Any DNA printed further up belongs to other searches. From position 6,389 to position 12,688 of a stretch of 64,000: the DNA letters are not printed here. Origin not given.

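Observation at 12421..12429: In-frame G9 homopolymer in tpsA: candidate slipped-strand ON/truncated switch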

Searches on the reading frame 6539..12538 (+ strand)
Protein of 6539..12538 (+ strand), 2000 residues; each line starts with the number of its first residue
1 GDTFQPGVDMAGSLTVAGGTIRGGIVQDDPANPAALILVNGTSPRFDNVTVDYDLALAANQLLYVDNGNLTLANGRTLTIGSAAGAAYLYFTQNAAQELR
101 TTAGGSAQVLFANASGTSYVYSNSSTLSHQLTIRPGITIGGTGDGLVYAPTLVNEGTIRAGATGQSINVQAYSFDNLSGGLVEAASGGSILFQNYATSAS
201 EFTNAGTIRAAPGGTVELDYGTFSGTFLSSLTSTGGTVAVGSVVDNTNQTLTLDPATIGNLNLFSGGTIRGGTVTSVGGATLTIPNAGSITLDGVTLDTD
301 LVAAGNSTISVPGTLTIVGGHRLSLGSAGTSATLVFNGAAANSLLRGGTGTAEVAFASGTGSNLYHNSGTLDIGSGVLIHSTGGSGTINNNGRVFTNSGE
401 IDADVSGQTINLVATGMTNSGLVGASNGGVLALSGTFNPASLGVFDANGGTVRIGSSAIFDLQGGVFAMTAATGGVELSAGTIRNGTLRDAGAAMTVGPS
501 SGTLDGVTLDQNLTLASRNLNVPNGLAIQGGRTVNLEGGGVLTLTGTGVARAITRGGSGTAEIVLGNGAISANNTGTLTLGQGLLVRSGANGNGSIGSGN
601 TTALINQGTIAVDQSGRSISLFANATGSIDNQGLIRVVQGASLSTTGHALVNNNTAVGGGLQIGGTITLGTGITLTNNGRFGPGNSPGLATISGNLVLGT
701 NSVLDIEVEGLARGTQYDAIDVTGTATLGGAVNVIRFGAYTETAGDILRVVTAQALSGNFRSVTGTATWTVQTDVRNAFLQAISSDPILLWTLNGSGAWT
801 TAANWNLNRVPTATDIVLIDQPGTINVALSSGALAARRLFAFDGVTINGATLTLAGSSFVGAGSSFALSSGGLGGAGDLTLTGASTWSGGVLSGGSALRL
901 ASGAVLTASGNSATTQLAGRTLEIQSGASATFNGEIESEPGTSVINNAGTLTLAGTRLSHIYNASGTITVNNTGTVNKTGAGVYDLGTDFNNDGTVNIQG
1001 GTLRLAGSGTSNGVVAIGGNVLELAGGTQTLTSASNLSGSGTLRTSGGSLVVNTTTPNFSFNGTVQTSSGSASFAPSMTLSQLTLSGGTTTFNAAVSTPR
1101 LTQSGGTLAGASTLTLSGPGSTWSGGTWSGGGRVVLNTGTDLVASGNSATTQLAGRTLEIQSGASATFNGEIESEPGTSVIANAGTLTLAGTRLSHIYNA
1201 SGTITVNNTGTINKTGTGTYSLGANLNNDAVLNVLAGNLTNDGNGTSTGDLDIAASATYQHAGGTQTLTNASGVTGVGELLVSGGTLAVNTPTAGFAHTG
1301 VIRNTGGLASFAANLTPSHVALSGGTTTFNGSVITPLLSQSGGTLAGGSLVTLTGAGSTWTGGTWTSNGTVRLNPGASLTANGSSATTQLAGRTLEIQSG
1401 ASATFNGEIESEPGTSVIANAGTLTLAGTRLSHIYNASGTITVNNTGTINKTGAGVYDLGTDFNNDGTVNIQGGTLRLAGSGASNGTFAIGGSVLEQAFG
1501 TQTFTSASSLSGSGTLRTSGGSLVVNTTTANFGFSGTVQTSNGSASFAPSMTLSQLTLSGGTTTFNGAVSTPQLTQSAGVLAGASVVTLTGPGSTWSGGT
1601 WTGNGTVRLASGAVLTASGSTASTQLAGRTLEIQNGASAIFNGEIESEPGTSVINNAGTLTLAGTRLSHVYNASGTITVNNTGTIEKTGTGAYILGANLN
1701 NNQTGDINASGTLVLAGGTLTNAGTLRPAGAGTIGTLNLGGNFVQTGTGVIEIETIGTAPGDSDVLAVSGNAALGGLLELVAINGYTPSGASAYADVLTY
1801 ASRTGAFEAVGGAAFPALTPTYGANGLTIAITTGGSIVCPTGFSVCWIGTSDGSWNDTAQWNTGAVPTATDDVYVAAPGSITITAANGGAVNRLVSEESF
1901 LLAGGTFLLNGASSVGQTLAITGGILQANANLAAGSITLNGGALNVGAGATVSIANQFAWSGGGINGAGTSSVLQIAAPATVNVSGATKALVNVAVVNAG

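Call 4: search_protein_families(library=pfam, proteins=[window:6539-12538:+], max_evalue=0.01)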
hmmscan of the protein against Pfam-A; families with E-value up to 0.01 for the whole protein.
window:6539-12538:+ (2000 aa): 1 family
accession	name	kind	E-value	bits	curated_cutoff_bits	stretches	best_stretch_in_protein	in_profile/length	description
PF14828.11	Amnionless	-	0.0049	16.2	30.4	0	798-831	9-42/442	Amnionless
